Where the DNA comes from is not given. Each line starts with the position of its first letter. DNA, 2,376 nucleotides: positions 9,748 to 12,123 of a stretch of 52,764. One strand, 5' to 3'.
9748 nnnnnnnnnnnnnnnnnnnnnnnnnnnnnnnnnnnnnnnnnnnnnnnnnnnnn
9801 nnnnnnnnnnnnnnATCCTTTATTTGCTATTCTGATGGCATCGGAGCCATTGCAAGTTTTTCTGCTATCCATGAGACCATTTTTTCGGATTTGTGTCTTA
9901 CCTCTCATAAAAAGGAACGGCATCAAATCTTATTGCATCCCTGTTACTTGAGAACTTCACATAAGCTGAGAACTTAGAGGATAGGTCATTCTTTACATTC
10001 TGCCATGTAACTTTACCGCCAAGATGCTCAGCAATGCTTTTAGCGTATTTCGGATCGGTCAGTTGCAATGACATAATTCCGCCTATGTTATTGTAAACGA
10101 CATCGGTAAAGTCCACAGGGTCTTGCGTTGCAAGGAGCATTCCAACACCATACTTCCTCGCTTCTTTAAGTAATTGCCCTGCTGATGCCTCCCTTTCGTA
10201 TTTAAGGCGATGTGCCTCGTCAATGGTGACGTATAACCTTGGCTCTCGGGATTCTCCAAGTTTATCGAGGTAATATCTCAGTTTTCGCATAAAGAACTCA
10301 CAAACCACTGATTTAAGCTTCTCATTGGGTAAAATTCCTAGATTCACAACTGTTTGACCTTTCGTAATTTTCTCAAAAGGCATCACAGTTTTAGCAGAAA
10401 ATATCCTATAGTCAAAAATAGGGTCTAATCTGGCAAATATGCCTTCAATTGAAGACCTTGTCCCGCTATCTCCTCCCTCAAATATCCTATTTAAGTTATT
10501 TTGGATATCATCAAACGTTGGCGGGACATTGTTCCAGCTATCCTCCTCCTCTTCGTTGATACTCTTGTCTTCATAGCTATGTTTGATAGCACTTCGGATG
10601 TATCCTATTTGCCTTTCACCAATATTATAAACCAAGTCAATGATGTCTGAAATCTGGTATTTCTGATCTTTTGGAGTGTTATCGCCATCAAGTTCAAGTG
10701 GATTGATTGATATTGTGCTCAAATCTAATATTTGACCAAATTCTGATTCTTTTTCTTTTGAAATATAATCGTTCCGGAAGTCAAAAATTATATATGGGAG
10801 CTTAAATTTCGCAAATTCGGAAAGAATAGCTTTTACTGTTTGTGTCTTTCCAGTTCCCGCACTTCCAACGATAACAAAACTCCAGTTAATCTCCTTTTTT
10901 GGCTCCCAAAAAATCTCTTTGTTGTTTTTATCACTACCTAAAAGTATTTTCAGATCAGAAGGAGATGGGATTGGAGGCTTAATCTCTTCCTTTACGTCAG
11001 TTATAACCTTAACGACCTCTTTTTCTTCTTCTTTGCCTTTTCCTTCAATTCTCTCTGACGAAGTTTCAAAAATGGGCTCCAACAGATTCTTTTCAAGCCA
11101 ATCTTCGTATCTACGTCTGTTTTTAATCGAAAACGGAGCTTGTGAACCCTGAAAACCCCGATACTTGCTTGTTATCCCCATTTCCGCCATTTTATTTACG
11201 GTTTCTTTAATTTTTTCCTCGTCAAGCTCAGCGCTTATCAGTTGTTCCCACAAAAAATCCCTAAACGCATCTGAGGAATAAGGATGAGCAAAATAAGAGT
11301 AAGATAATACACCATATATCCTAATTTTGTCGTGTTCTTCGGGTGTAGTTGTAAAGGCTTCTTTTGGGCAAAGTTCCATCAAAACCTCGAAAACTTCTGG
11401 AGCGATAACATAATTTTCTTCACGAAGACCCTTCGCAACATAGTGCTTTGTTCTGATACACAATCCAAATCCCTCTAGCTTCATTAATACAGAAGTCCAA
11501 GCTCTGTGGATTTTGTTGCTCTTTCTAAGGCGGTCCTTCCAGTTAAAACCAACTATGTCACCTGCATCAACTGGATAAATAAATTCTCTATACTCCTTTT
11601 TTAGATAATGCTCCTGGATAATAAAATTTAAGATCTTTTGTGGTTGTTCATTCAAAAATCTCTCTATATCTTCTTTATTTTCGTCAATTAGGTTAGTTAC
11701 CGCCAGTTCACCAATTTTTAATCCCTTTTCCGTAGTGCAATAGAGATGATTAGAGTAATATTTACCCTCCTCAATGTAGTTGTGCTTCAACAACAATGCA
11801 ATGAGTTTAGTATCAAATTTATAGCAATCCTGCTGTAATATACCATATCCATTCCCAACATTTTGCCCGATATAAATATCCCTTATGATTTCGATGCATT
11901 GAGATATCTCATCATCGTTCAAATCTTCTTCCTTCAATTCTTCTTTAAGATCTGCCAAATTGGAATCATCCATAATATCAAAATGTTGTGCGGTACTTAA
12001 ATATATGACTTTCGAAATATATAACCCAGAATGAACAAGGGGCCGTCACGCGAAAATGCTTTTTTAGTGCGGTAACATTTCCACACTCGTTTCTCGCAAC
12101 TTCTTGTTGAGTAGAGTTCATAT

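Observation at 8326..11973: HerA/FtsK-type ATPase with a novel N-terminal region + tyrosine phosphatase + unknown 336-aa protein: candidate undescribed defence cassette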

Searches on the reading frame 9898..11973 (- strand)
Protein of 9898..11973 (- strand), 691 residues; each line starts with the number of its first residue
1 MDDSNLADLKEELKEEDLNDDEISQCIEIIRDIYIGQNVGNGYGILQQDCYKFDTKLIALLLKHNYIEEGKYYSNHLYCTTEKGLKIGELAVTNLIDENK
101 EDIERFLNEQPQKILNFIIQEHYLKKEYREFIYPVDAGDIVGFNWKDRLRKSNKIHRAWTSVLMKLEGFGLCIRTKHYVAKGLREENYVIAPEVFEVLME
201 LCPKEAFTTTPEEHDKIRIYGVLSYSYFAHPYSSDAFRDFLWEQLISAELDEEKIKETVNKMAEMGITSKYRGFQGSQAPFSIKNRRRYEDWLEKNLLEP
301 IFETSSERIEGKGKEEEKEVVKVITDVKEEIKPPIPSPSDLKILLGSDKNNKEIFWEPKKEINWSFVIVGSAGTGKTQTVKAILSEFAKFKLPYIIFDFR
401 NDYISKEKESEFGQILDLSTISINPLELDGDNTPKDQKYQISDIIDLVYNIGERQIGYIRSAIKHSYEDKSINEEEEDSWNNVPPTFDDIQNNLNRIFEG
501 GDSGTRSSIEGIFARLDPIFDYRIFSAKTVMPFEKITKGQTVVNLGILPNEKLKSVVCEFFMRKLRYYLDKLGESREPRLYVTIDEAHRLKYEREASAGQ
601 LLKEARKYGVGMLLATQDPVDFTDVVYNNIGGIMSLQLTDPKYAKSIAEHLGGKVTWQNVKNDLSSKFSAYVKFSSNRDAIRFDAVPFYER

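Call 3: search_protein_families(library=pfam, proteins=[window:9898-11973:-], max_evalue=0.01)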
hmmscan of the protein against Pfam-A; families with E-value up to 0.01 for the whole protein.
window:9898-11973:- (691 aa): 8 families
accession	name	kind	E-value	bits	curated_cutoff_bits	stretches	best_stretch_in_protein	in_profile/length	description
PF01935.23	DUF87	-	5.3e-12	46.7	23.2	1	360-564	20-219/220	Helicase HerA, central domain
PF10412.15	TrwB_AAD_bind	-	1e-08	35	20.5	1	365-406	17-58/387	Type IV secretion-system coupling protein DNA-binding domain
PF05872.18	HerA_C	-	1.4e-06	27.7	22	0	557-632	236-315/502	Helicase HerA-like C-terminal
PF14277.12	DUF4364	-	0.0013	19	26.9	1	56-115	38-97/162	Domain of unknown function (DUF4364)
PF13401.12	AAA_22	-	0.0027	18.5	27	0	366-389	8-31/130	AAA domain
PF13191.12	AAA_16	-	0.0051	17.8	32.6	0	366-387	27-48/167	AAA ATPase domain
PF00004.35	AAA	-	0.0055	17.6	21.2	0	367-397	2-29/131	ATPase family associated with various cellular activities (AAA)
PF04851.21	ResIII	-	0.0071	16.7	22.5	0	363-435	23-95/164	Type III restriction enzyme, res subunit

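Call 4: search_protein_families(library=padloc, proteins=[window:9898-11973:-], max_evalue=0.01)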
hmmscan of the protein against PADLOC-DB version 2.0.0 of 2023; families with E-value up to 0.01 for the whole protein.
window:9898-11973:- (691 aa): 17 families
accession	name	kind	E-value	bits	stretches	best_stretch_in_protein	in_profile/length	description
PDLC02684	DndH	-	1e-40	137.3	1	308-618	1308-1637/1715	DndH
PDLC02685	DndH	-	8.2e-40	134.5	1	309-620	1288-1602/1678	DndH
PDLC02682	DndH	-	2.6e-26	89.4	1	207-617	1182-1605/1686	DndH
PDLC04140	mad8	-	7.9e-21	72.9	1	341-687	2-301/314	mads_8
PDLC02679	DndH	-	1.8e-20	70.1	1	305-617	1297-1629/1711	DndH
PDLC04105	HerA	-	1e-14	52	2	535-651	376-501/576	-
PDLC02681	DndH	-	1.6e-14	50.4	1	340-622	1254-1555/1631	DndH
PDLC02680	DndH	-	1.4e-10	37.1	1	383-623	1261-1493/1567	DndH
PDLC02188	HerA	-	2.3e-09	34.7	1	596-646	453-503/578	-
PDLC04100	HerA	-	5.5e-09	33.2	2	589-648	465-518/580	-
PDLC02185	HerA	-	1.3e-07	28.8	1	591-648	473-524/585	-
PDLC04103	HerA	-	1.6e-07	28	1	580-641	442-512/579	-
PDLC04104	HerA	-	0.00059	16.7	1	588-641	239-292/379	-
PDLC04099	HerA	-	0.00082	16.7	1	367-405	173-212/214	-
PDLC04106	HerA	-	0.0015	15.1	0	600-642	543-585/667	-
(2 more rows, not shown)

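Call 9: find_homologous_proteins(query=window:9898-11973:-, max_evalue=0.00001)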
Query window:9898-11973:- (691 aa): 52 proteins with E <= 0.00001 among 8000 candidates.
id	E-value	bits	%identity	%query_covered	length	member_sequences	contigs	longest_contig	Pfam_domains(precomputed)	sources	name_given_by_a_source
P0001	0.0e+0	1569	100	100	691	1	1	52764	PF10412.16,PF01935.24,PF05872.19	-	-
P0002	0.0e+0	1162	76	100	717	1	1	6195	PF10412.16,PF01935.24,PF05872.19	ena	-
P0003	0.0e+0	1160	77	100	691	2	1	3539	PF10412.16,PF01935.24,PF05872.19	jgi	-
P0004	0.0e+0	1158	92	52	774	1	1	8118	PF19190.7,PF10412.16,PF01935.24,PF05872.19,PF22544.3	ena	-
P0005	0.0e+0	1115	75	98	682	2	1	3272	PF10412.16,PF01935.24,PF05872.19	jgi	jgi:hypothetical protein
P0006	0.0e+0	1088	72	100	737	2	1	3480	PF10412.16,PF01935.24,PF05872.19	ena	-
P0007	0.0e+0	1085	73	100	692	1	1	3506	PF10412.16,PF01935.24,PF05872.19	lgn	-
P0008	0.0e+0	1053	93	52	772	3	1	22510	PF19190.7,PF10412.16,PF01935.24,PF05872.19,PF22544.3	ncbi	-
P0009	7.9e-212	723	89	51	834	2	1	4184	PF10412.16,PF01935.24,PF05872.19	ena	-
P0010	1.4e-206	706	84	54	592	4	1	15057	PF19190.7,PF10412.16,PF01935.24,PF05872.19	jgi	-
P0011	1.9e-205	702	86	51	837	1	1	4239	PF10412.16,PF01935.24,PF05872.19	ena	-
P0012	2.5e-194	665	75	59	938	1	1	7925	PF03704.24,PF13431.13,PF23914.2,PF13414.13,PF13176.13,PF05872.19,PF13428.13,PF13374.13,PF14559.13,PF25575.1,PF10516.16,PF10412.16,PF13371.13,PF01935.24,PF00515.35,PF12895.14,PF13424.13,PF21033.5,PF13432.13,PF13429.13,PF13181.13,PF07719.24,PF13174.13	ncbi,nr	ncbi:hypothetical protein C5S30_05820 [ANME-1 cluster archaeon GoMg4]|nr:hypothetical protein [ANME-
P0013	3.7e-172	592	73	52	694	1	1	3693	PF10412.16,PF01935.24,PF05872.19,PF04851.22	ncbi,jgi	ncbi:MAG: ATP-binding protein [Candidatus Helarchaeota archaeon]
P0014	1.2e-169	584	67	55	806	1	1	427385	PF10412.16,PF01935.24,PF05872.19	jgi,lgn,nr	nr:type IV secretion system DNA-binding domain-containing protein [Candidatus Freyarchaeota archaeon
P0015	1.6e-167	577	44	95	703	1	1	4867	PF10412.16,PF01935.24,PF05872.19,PF13401.13,PF01580.25,PF13191.13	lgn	-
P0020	2.1e-159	550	47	94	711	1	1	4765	-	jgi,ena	-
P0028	4.3e-152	526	62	55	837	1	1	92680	PF10412.16,PF01935.24,PF14267.12,PF05872.19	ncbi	ncbi:MAG: DUF87 domain-containing protein, partial [Thermodesulfobacteriota bacterium]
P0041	6.7e-132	459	56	54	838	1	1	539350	PF10412.16,PF01935.24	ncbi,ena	-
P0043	4.1e-117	410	54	56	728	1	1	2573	-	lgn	-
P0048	1.5e-99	352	47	57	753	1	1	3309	-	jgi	-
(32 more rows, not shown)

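Call 10: find_encoding_contigs(protein=P0002, flank=6000, max_places=4)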
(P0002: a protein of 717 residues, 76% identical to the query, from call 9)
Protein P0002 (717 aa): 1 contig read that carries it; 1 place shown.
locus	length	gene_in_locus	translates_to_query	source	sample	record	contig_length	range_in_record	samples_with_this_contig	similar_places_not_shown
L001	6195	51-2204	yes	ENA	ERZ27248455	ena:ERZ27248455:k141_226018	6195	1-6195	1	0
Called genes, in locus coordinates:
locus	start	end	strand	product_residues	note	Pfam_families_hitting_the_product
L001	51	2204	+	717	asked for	PF01935:DUF87, PF05872:HerA_C (faint), PF10412:TrwB_AAD_bind (faint)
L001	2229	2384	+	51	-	-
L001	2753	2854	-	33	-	-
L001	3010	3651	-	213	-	PF13304:AAA_21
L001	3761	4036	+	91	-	PF25212:HVO_A0114 (weak)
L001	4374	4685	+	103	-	-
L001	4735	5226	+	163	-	-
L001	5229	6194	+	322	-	?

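Call 11: find_encoding_contigs(protein=P0008, flank=8000, max_places=4)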
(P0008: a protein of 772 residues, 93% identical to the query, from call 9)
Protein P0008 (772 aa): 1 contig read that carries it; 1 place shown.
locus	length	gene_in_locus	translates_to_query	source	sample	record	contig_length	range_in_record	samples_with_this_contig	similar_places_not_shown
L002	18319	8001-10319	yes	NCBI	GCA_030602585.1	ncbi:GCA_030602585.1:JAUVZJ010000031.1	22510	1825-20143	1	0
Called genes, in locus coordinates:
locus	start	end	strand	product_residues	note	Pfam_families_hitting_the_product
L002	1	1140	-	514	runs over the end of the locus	-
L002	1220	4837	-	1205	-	PF02384:N6_Mtase (faint), PF20473:MmeI_Mtase, PF07669:Eco57I, PF22837:M_Eco57I_C (faint)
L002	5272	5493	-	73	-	PF10723:RepB-RCR_reg (weak), PF01402:RHH_1 (weak)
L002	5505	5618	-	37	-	-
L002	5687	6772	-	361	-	PF08279:HTH_11 (faint), PF02661:Fic, PF01047:MarR (weak), PF12802:MarR_2 (faint), PF13412:HTH_24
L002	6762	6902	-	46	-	-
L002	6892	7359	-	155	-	-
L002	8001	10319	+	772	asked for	PF19190:BACON_2, PF22544:HYDIN_VesB_CFA65-like_Ig (faint), PF01935:DUF87, PF05872:HerA_C (faint), PF10412:TrwB_AAD_bind (faint)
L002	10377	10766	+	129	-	PF22784:PTP-SAK, PF22785:Tc-R-P, PF05706:CDKN3, PF00782:DSPc, PF22741:PTP-NADK (weak)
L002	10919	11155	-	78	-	-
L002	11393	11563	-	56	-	-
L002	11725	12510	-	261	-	-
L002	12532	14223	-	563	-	PF01979:Amidohydro_1 (faint), PF07969:Amidohydro_3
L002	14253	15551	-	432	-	PF00384:Molybdopterin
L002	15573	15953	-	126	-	PF01568:Molydop_binding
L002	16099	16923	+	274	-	PF08501:Shikimate_dh_N, PF02882:THF_DHG_CYH_C (faint), PF01488:Shikimate_DH, PF18317:SDH_C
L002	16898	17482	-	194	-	PF01949:Endo_dU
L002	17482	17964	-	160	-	-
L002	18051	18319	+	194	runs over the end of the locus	PF12804:NTP_transf_3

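Call 12: find_encoding_contigs(protein=P0014, flank=7000, max_places=3)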
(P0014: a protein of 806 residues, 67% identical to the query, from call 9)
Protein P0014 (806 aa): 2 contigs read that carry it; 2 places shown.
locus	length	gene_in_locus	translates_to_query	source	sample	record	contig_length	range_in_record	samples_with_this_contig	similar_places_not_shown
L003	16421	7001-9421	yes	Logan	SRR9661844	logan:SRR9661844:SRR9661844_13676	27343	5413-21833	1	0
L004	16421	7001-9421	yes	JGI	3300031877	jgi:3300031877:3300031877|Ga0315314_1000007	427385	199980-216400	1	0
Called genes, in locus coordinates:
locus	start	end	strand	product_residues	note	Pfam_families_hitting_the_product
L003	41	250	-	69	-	-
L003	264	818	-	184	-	PF12770:CHAT (weak)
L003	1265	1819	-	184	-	PF07498:Rho_N (weak)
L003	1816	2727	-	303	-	PF01656:CbiA, PF06564:CBP_BcsQ (weak), PF09140:MipZ (faint), PF10609:ParA (faint), PF13614:AAA_31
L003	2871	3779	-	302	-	PF18754:Nmad3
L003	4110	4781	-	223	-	-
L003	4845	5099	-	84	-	-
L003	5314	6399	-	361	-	-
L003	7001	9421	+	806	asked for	PF01935:DUF87, PF05872:HerA_C (faint), PF10412:TrwB_AAD_bind (faint)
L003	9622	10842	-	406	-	PF00382:TFIIB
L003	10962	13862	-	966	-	PF00176:SNF2-rel_dom, PF00270:DEAD, PF04851:ResIII, PF00271:Helicase_C, PF13020:NOV_C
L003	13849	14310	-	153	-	-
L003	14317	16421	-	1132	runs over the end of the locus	PF04465:DUF499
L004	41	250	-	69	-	-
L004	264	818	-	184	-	PF12770:CHAT (weak)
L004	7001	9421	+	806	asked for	PF01935:DUF87, PF05872:HerA_C (faint), PF10412:TrwB_AAD_bind (faint)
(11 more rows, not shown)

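Call 13: find_encoding_contigs(protein=P0028, flank=7000, max_places=3)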
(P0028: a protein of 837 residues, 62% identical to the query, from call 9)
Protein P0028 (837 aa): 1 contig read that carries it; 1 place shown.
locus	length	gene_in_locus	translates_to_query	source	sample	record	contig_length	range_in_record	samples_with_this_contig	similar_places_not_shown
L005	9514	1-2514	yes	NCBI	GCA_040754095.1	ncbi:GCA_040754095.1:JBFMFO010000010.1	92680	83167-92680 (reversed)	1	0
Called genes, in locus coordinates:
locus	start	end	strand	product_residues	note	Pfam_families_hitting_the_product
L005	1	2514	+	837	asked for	PF14267:DUF4357 (faint), PF05872:HerA_C (faint), PF10412:TrwB_AAD_bind (faint), PF01935:DUF87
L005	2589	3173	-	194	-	-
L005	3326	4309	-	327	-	-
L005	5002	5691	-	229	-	-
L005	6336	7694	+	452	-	PF07690:MFS_1, PF11700:ATG22, PF07690:MFS_1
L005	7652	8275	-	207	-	PF00702:Hydrolase, PF13419:HAD_2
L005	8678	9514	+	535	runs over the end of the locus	PF00890:FAD_binding_2, PF01266:DAO (weak), PF07992:Pyr_redox_2 (faint), PF02910:Succ_DH_flav_C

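Call 14: find_encoding_contigs(protein=P0041, flank=7000, max_places=3)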
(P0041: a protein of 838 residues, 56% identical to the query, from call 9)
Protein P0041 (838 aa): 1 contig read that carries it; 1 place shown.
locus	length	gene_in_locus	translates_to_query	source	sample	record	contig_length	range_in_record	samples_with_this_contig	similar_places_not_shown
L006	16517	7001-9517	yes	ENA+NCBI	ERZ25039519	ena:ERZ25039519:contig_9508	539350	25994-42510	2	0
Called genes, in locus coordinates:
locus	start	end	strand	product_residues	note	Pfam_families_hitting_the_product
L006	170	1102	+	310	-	PF00589:Phage_integrase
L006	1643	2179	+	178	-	-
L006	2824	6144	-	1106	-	PF01170:UPF0020 (faint), PF02384:N6_Mtase, PF20473:MmeI_Mtase (faint), PF07669:Eco57I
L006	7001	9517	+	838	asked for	PF10412:TrwB_AAD_bind (faint), PF01935:DUF87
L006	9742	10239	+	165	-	-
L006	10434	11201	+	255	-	PF01209:Ubie_methyltran, PF05175:MTS (weak), PF13489:Methyltransf_23, PF06325:PrmA (weak), PF13847:Methyltransf_31, PF08241:Methyltransf_11, PF08242:Methyltransf_12, PF13649:Methyltransf_25, +1 more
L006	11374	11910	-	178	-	PF01661:Macro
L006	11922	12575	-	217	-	PF14487:DarT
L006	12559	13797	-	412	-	-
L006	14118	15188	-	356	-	PF01966:HD (faint)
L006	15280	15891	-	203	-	-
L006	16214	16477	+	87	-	-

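Call 21: find_related_loci(query=A1, collection=genome_contigs, flank=10000)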
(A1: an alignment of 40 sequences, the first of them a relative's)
Query A1 (691 aa) in genome_contigs; peptide patterns used: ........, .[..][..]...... (x = any residue, [..] = any of these).
193 stretches matched a pattern; 43 encode a relative of the query (tblastn E <= 1e-3); 43 distinct loci.
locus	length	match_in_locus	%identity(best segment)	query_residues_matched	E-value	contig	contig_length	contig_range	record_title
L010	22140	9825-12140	93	1-691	0e+0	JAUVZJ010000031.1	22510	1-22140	MAG: Methanophagales archaeon isolate CSMAG_1265 CSMAG_1265_k141_268456_length_22510_cov_145.8574, whole genome shotgun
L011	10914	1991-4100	84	1-691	0e+0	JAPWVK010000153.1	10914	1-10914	MAG: Methanophagales archaeon isolate SB_Co_68 SB_Co_68_000000000153, whole genome shotgun sequence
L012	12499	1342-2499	62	312-690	4e-155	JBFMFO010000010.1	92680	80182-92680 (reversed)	MAG: Thermodesulfobacteriota bacterium isolate MAG273 MAG273_10, whole genome shotgun sequence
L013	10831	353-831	76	453-675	1e-71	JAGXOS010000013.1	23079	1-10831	Methanomicrobia archaeon LH_S14 NODE_13_length_23079_cov_106.152102, whole genome shotgun sequence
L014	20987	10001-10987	26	342-662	9e-25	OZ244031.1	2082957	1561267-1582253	MAG: Gammaproteobacteria bacterium isolate de6e77df-a423-4627-98da-beae8f250cee genome assembly, chromosome: 1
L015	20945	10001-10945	24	317-622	1e-22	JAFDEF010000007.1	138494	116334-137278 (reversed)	MAG: Deltaproteobacteria bacterium isolate Meg19_1012_Bin_503 Meg19_1012_Bin_503_scaffold_181, whole genome shotgun sequ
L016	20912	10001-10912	25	342-629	5e-22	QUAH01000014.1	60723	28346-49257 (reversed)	MAG: Candidatus Saccharicenans subterraneus isolate BY38 NODE_338_length_60723_cov_112.583_ID_1479088, whole genome shot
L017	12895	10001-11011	24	342-672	2e-21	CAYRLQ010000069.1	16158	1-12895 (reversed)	MAG TPA_asm: uncultured Nitrospiraceae bacterium isolate binchicken_co100_346 genome assembly, contig: NODE_5629_length_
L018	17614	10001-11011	22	342-672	8e-21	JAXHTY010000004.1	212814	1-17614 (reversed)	MAG: Thermodesulfobacteriota bacterium isolate MAG36_tar_biofilm MAG36_4, whole genome shotgun sequence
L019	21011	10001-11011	23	342-672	2e-20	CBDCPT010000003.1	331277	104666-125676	MAG: Arenicellales bacterium isolate fadde0ce-b209-473f-868c-ec93306c25c8 genome assembly, contig: contig_3, whole genom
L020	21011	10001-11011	23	342-672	7e-20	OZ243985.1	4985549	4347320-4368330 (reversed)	MAG: Caldilineaceae bacterium isolate 1a963e88-e386-4f35-86cd-9ea7058ee1bf genome assembly, chromosome: 1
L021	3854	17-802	26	363-622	2e-16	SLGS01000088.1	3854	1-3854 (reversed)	MAG: Clostridia bacterium isolate CSSed165cm_110R1 CSSed16-5cm-132411, whole genome shotgun sequence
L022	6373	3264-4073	23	363-653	2e-16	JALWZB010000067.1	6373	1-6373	MAG: Desulfurococcales archaeon isolate T2_metabat1_scaf2bin.068 T2_NODE_21854_length_6373_cov_3.786744, whole genome sh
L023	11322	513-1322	24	363-653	1e-15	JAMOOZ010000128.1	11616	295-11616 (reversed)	MAG: Desulfurococcales archaeon isolate 4559-240_maxbin2_scaf2bin.156 4559-240_scaffold_3041_c1, whole genome shotgun se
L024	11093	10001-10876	24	341-653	5e-15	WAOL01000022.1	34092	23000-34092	MAG: Desulfurococcales archaeon isolate S143_97_esom k151_22905, whole genome shotgun sequence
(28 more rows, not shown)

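Call 24: find_related_loci(query=A1, collection=viral_contigs, flank=8000)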
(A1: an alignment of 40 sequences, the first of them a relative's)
Query A1 (691 aa) in viral_contigs; peptide patterns used: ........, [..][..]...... (x = any residue, [..] = any of these).
20 stretches matched a pattern, but none encodes a relative of the query by tblastn (E <= 1e-3).
